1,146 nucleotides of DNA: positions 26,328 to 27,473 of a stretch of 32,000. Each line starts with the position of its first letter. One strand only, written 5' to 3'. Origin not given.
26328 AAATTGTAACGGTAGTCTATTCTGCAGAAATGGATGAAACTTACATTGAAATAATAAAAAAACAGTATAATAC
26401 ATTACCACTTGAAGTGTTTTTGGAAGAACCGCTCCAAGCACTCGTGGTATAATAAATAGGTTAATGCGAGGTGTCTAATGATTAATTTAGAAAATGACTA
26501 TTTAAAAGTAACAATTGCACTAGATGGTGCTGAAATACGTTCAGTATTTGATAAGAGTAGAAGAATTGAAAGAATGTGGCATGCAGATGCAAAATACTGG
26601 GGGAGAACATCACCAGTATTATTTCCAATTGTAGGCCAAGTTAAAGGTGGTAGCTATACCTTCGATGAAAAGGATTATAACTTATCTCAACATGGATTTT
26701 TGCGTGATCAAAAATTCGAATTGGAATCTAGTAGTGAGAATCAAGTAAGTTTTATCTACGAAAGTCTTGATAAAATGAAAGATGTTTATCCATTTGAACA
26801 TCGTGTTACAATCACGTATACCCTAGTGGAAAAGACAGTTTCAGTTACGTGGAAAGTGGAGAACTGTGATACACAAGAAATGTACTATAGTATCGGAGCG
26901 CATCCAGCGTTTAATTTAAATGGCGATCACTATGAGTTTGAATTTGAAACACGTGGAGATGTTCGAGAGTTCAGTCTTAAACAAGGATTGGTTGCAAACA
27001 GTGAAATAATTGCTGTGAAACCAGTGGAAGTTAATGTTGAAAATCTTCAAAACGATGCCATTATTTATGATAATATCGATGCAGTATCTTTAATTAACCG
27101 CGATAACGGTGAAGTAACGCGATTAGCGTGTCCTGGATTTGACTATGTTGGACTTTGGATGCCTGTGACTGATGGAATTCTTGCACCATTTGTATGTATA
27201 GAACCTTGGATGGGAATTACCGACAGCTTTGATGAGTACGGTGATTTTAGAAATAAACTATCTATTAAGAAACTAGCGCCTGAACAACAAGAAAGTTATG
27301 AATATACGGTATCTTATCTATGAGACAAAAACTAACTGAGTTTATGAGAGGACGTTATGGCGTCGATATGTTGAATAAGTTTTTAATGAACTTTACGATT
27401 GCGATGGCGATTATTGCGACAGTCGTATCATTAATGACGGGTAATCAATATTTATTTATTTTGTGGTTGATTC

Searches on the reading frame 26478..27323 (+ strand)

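Call 38: search_protein_families(library=pfam, proteins=[window:26478-27323:+], max_evalue=0.00001)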
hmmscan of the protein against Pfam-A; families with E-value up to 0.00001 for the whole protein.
window:26478-27323:+ (281 aa): 1 family
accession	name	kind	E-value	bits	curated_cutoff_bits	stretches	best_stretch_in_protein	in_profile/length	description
PF01263.26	Aldose_epim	-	3.2e-28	99.4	27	1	2-179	3-194/299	Aldose 1-epimerase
